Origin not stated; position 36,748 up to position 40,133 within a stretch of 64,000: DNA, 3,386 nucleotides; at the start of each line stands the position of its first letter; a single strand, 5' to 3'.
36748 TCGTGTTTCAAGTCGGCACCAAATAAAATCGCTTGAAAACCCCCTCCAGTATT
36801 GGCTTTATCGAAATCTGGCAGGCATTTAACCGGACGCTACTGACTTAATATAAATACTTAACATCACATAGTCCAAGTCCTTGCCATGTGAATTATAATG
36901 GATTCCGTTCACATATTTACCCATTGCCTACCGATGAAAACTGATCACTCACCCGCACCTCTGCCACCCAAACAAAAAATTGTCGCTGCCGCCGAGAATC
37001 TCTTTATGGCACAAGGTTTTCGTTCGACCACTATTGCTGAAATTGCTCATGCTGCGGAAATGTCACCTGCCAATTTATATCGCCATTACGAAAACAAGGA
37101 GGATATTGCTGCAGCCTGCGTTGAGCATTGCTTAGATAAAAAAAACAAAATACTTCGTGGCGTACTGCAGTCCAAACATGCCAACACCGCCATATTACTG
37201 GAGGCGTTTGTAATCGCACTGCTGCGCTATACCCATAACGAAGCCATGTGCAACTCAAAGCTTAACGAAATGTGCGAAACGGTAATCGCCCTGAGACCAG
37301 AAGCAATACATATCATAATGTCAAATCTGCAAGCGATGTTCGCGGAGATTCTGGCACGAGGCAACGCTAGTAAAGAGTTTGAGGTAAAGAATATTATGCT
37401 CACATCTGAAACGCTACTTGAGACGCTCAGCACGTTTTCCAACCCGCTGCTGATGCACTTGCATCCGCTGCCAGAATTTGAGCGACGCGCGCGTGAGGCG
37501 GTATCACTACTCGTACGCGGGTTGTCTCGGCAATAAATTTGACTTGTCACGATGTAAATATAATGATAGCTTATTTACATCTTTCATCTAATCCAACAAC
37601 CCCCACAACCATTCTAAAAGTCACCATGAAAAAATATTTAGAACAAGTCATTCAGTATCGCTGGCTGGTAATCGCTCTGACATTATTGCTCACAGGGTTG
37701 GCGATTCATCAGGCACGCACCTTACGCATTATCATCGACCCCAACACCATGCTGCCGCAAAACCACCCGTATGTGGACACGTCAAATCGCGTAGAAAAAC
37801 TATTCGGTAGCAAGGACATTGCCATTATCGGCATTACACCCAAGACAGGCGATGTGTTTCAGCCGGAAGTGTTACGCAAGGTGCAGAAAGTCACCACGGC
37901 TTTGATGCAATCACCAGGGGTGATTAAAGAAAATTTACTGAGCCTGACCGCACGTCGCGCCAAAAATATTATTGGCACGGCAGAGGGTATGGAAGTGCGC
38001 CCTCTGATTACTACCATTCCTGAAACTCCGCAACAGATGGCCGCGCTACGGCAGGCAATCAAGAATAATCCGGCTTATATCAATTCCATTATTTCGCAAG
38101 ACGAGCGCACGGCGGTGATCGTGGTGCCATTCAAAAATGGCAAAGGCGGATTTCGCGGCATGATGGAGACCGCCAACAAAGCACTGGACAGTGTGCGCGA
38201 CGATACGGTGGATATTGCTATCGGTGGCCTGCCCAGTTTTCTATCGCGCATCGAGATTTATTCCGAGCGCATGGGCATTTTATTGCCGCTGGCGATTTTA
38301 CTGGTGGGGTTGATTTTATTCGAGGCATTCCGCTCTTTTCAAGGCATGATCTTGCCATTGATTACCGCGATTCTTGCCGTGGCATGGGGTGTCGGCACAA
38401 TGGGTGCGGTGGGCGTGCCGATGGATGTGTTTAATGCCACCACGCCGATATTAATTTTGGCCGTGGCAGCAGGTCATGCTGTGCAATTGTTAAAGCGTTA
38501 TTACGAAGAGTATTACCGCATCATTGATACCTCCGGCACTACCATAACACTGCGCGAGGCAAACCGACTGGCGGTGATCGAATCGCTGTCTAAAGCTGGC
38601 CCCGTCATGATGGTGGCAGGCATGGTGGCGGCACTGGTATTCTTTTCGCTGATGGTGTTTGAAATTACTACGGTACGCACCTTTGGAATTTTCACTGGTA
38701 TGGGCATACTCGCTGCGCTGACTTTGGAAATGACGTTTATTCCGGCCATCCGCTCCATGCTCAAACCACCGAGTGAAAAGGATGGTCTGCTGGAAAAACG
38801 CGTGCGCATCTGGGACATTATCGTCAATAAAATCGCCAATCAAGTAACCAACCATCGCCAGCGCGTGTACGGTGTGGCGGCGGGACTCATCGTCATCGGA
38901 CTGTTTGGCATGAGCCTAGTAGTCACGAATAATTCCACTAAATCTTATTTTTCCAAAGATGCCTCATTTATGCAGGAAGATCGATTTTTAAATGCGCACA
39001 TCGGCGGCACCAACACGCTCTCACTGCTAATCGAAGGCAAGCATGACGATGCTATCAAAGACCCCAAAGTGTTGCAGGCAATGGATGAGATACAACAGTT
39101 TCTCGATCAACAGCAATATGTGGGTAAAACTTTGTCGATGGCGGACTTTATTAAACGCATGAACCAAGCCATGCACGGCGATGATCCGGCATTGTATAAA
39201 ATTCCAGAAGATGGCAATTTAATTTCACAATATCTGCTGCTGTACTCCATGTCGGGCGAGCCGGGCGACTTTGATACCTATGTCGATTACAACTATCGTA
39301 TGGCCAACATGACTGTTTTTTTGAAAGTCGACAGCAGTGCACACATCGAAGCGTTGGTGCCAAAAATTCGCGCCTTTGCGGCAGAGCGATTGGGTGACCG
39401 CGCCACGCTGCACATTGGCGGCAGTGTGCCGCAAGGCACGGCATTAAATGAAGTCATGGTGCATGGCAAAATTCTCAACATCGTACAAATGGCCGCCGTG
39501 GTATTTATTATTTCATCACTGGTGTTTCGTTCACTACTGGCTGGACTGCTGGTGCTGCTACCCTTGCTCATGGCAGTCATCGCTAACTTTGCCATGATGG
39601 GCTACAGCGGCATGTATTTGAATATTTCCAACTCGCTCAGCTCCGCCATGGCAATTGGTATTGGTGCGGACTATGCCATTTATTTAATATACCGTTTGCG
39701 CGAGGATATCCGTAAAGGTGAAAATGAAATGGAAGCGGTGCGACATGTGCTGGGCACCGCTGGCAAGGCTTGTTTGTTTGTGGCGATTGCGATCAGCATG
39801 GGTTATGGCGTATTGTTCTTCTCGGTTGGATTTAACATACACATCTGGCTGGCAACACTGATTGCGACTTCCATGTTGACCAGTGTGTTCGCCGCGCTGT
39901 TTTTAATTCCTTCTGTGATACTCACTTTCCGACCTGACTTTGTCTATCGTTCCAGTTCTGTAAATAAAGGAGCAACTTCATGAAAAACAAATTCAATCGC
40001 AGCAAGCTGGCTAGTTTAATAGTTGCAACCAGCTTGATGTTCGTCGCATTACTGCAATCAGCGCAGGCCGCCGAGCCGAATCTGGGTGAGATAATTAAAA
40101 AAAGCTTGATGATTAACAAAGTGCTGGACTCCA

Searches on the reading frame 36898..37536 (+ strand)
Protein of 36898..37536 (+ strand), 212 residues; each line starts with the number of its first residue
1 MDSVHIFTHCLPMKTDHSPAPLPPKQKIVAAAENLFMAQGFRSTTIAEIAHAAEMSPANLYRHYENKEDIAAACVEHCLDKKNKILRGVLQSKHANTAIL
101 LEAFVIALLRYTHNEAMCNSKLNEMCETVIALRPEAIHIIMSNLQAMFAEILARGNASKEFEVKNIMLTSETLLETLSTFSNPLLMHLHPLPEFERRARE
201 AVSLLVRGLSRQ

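Call 62: search_protein_families(library=pfam, proteins=[window:36898-37536:+], max_evalue=0.001)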
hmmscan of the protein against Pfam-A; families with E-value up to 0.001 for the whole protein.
window:36898-37536:+ (212 aa): 2 families
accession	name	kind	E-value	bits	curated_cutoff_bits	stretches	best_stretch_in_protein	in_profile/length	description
PF00440.29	TetR_N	-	3.8e-14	52.6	24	1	28-74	1-47/47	Bacterial regulatory proteins, tetR family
PF17935.6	TetR_C_27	-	1.9e-08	34.8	26.1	1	101-200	5-104/106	Tetracyclin repressor-like, C-terminal domain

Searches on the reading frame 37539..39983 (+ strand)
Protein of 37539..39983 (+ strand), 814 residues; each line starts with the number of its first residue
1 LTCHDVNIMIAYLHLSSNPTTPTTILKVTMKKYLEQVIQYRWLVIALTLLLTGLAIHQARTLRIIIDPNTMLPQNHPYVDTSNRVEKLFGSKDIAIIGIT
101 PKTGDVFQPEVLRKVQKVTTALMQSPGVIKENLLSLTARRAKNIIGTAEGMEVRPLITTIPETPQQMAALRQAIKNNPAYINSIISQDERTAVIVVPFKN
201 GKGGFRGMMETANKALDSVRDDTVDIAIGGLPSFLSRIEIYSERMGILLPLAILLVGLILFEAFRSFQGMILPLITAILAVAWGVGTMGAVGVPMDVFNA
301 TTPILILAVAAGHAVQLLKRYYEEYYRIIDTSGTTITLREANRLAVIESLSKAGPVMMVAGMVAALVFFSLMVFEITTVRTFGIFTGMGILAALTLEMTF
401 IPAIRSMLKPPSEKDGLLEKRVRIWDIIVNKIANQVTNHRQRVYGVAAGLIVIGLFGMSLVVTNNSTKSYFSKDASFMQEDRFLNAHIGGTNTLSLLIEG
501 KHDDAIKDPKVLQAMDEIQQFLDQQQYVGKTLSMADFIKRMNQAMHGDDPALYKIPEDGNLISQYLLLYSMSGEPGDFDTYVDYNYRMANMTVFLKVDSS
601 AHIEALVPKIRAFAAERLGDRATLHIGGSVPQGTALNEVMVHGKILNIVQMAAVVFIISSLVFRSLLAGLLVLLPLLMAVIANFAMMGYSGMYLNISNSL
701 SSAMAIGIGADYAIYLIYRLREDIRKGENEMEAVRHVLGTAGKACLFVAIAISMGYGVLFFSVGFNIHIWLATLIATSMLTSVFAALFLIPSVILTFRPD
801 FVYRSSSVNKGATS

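Call 62: search_protein_families(library=pfam, proteins=[window:37539-39983:+], max_evalue=0.001)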
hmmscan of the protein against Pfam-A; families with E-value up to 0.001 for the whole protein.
window:37539-39983:+ (814 aa): 3 families
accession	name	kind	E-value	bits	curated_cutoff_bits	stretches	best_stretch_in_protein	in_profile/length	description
PF03176.21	MMPL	-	5.1e-47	160.9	20.5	2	113-408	11-302/333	MMPL family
PF12349.14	Sterol-sensing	-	0.0001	22.7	22.3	1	271-406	10-134/153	Sterol-sensing domain of SREBP cleavage-activation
PF00873.25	ACR_tran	-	0.00068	17.9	28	0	633-794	852-1017/1021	AcrB/AcrD/AcrF family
